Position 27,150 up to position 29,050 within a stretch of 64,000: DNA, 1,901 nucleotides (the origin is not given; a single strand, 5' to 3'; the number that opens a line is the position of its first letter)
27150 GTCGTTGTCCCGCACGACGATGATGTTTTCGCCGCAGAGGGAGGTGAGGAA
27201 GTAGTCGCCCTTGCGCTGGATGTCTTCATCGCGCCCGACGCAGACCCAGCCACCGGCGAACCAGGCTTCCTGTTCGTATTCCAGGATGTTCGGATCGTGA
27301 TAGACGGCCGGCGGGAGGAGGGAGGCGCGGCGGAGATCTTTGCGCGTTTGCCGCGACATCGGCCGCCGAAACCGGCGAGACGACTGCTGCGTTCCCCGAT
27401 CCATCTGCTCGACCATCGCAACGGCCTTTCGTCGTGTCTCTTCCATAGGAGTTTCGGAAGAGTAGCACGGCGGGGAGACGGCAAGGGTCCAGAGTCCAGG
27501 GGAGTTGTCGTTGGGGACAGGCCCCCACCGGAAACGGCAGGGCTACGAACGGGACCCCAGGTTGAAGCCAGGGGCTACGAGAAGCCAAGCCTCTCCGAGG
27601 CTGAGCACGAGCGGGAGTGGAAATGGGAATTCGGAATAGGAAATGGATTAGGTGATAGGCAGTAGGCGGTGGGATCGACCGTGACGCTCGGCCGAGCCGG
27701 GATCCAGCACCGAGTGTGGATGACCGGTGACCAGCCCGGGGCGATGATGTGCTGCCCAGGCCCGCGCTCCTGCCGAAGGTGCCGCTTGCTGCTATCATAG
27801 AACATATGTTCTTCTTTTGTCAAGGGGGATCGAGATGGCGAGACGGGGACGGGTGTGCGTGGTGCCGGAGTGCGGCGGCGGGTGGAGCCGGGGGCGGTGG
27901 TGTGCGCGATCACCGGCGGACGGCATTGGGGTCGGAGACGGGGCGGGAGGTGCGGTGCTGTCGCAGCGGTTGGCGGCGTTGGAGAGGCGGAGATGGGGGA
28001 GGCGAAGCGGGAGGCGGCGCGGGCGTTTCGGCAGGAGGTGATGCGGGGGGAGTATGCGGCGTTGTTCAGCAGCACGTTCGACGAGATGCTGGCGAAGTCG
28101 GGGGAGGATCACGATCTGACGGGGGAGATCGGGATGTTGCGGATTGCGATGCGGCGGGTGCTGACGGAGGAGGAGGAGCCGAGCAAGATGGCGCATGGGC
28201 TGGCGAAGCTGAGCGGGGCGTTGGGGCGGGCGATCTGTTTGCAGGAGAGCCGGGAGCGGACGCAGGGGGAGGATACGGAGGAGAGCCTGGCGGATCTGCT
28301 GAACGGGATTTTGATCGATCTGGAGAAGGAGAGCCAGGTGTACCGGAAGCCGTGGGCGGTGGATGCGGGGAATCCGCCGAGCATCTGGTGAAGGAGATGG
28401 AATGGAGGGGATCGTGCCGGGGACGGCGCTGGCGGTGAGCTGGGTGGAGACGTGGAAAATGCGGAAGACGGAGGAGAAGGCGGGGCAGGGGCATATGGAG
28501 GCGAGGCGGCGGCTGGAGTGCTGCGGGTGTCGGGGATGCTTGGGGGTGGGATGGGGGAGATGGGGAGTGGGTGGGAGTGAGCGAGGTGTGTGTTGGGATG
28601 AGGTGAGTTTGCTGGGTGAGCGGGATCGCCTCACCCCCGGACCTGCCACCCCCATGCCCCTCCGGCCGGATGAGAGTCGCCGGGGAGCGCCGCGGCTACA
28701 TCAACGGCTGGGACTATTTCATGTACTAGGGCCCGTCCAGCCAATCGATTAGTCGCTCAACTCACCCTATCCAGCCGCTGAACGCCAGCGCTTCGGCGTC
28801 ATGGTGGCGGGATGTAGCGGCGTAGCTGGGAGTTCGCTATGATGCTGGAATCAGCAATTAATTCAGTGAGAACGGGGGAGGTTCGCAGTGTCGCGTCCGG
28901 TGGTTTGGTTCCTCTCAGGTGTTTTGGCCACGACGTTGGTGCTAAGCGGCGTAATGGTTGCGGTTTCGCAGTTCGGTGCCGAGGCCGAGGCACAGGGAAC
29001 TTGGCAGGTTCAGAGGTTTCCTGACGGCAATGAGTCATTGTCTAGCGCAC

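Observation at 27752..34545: Inverted pair of near-identical SOS-box promoters firing outward from a 6.6-kb segment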

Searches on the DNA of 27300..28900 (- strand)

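Call 11: search_rna_families(source=window, start=27300, end=28900, threshold=evalue, max_evalue=5)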
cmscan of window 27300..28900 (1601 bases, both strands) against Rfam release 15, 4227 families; matches with E-value up to 5: 3.
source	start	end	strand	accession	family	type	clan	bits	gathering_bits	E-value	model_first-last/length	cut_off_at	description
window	28552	28663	+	RF03964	mir-H1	Gene; miRNA;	-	22.1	97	1.1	1-85/85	no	mir-H1 microRNA precursor family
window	28567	28656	+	RF03924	mir-1228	Gene; miRNA;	-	19.2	88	4.6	1-73/73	no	mir-1228 microRNA precursor family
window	27738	27778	+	RF01151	snoU82P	Gene; snRNA; snoRNA; CD-box;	-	13.6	42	1.7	1-55/55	no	Small nucleolar RNA U82P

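Call 72: build_rna_model(alignment_id=A1, structure=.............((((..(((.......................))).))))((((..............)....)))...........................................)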
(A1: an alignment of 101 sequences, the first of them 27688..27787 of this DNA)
Model R1 built from alignment A1 (101 sequences, 122 columns); structure: as given.
model positions 98; base pairs 10; branch points 1; effective number of sequences 4.45; information 0.59 bits per position. Calibrated on 0.2 Mb of random sequence (short: E-values are rough).
structure used (alignment columns):
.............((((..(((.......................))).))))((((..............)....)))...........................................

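Call 73: search_with_rna_model(model_id=R1, source=window, max_evalue=10, show_alignments=3)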
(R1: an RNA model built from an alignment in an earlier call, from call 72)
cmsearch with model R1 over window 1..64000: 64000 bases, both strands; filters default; matches with E-value up to 10: 3.
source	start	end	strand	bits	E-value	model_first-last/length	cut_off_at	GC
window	27691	27787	-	82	1.3e-14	1-98/98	no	0.71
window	34515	34593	+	25.9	0.0014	1-98/98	no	0.7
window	34419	34476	+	13.8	0.33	1-98/98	no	0.67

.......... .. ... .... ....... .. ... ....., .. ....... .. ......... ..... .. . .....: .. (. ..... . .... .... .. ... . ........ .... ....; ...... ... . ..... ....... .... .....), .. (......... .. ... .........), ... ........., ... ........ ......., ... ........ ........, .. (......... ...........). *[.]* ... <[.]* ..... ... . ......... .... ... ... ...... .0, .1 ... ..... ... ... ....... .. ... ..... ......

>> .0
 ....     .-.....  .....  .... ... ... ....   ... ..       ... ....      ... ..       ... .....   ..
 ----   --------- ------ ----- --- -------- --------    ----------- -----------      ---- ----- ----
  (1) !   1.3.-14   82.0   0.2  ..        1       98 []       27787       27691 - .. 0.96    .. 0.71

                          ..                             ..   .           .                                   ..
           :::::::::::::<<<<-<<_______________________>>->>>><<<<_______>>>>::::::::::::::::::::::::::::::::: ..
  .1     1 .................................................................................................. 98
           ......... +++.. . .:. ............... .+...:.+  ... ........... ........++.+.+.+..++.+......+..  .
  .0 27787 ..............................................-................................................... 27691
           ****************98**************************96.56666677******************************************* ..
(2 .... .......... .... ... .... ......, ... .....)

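Call 88: search_dna_similar(query=window:27640-27830:-, collection=plasmids, mode=distant, max_evalue=0.001, max_rows=10)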
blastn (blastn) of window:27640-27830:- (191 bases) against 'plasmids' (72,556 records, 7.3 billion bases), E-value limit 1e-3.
No match.

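Call 89: search_dna_similar(query=window:27640-27830:-, collection=phages, mode=distant, max_evalue=0.001, max_rows=10)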
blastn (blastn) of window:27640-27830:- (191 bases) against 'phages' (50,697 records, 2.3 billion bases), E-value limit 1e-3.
No match.

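Call 99: search_with_rna_model(model_id=R1, sources=[L001, L002, L003, L004, L231, L232, L233, L234, L235, L236, L237, L005, L006, L007, L008, L009, L010, L011, L012, L013, L014, L015, L016, L017, L018, L019, L020, L021, L022, L023, L024, L025, L026, L027, L028, L029, L030, L031, L032, L033, L034, L035, L036, L037, L038, L039, L040, L041, L042, L043, L044, L045, L046, L047, L048, L049, L050, L051, L052, L053, L054, L055, L056, L057, L058, L059, L060, L061, L062, L063, L064, L065, L066, L067, L068, L069, L070, L071, L072, L073, L074, L075, L076, L077, L078, L079, L080, L081, L082, L083, L084, L085, L086, L087, L088, L089, L090, L091, L092, L093], max_evalue=0.01)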
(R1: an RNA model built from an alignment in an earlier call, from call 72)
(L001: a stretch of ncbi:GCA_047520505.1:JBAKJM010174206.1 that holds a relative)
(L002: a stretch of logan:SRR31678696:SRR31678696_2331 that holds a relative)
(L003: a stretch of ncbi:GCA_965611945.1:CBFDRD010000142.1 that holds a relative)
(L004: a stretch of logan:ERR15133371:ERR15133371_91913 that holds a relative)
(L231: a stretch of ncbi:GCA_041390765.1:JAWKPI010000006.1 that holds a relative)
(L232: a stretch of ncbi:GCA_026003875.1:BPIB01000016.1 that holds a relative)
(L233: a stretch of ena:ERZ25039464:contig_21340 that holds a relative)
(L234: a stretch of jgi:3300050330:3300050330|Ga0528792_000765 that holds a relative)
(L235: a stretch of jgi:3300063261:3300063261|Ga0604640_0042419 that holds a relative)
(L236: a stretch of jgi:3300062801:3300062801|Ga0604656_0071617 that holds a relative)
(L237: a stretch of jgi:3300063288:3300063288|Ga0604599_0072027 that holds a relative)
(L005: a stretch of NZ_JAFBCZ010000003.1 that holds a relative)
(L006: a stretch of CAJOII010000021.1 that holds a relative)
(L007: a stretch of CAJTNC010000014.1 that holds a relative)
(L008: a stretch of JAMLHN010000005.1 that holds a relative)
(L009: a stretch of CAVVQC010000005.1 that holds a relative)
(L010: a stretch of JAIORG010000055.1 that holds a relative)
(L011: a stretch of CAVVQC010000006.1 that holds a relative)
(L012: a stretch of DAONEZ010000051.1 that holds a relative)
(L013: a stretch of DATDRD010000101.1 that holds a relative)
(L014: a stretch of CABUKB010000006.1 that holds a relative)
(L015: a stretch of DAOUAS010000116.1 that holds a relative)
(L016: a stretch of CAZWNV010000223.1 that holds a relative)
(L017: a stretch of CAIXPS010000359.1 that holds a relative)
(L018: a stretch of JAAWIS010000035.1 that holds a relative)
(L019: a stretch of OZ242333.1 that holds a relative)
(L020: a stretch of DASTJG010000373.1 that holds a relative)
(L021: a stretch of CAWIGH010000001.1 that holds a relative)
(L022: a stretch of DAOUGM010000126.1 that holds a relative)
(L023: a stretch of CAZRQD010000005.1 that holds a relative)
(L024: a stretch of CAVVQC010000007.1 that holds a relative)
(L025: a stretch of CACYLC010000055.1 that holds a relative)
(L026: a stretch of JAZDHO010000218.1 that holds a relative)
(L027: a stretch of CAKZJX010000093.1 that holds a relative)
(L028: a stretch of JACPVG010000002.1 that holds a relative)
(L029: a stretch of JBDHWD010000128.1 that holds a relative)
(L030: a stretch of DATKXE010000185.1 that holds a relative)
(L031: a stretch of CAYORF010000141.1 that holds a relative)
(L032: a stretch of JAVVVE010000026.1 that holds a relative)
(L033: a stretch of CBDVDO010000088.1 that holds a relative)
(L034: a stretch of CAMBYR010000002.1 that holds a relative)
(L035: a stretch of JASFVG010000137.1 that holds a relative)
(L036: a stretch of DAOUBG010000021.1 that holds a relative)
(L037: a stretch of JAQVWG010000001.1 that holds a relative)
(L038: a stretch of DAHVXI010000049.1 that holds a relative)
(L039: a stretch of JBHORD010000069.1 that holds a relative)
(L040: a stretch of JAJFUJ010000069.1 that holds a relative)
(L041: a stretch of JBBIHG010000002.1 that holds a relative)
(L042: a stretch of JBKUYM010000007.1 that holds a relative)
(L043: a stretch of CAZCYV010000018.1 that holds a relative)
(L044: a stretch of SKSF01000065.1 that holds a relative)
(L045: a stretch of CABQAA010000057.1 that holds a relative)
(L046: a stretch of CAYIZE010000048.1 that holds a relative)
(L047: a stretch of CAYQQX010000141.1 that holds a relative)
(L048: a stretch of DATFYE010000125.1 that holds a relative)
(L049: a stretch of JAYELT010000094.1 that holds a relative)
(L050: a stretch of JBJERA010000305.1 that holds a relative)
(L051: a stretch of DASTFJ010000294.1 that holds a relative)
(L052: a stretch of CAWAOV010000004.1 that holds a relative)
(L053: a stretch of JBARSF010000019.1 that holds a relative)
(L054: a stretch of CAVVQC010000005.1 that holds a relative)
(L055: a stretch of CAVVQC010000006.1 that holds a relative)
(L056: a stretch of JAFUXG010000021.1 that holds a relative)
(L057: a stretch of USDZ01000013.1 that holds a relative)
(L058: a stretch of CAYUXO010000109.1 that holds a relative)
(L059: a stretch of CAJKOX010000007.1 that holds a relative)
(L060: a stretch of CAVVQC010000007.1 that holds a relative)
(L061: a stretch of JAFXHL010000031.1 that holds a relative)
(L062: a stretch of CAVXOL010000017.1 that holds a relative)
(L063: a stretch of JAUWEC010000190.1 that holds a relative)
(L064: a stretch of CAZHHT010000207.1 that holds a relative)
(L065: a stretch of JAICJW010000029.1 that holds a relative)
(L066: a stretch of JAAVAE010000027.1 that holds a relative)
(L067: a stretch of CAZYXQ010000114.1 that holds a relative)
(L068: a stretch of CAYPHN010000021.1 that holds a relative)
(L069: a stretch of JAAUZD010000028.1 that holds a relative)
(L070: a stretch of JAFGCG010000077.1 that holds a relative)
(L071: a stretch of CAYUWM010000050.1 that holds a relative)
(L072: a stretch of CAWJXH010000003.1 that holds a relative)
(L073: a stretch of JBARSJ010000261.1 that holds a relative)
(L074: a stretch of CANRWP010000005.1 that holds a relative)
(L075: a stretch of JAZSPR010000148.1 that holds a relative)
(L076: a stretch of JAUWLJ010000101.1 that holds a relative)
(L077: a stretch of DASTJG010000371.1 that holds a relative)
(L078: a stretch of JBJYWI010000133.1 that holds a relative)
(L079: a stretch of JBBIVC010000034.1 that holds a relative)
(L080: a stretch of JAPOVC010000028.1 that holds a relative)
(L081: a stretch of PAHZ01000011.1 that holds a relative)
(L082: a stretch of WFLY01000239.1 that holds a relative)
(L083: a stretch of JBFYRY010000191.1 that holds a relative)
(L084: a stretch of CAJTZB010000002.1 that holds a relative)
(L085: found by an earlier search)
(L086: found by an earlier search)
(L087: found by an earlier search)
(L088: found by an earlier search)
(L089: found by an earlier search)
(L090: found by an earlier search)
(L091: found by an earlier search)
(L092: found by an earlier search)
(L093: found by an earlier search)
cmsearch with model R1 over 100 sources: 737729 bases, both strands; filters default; matches with E-value up to 0.01: 12.
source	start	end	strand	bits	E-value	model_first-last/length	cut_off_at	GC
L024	446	544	-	95.9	2.7e-16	1-98/98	no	0.68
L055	6034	6132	-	95.9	2.7e-16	1-98/98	no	0.68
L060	3618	3716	+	94.8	4.4e-16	1-98/98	no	0.68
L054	3947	4045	+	93.4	8.3e-16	1-98/98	no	0.67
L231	3844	3941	-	90.9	2.6e-15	1-98/98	no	0.69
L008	4585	4683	-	86.5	1.9e-14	1-98/98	no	0.65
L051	493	587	+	85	3.7e-14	1-98/98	no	0.72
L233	3484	3581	-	81.8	1.6e-13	1-98/98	no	0.65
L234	3877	3975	-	72.4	1.1e-11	1-98/98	no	0.66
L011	6091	6197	+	62.4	1.1e-09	1-98/98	no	0.66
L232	3711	3805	-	48.8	4.9e-07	1-98/98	no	0.8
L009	3166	3272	-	47.7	8e-07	1-98/98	no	0.66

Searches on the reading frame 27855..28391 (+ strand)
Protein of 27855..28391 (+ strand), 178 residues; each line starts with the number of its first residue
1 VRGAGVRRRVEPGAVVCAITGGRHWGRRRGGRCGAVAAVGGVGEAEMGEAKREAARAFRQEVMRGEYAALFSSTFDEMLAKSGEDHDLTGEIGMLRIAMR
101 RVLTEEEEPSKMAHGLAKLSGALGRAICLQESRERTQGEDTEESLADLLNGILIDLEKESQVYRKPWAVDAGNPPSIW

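Call 8: search_protein_families(library=pfam, proteins=[window:27855-28391:+], max_evalue=0.01)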
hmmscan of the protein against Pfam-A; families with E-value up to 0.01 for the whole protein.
window:27855-28391:+ (178 aa): 0 families

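Call 56: search_protein_families(library=pfam, proteins=[window:27855-28391:+], max_evalue=1)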
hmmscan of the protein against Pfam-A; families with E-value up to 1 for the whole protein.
window:27855-28391:+ (178 aa): 0 families

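Call 57: search_protein_families(library=ncbifam, proteins=[window:27855-28391:+], max_evalue=1)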
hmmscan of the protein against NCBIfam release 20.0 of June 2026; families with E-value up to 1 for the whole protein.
window:27855-28391:+ (178 aa): 0 families
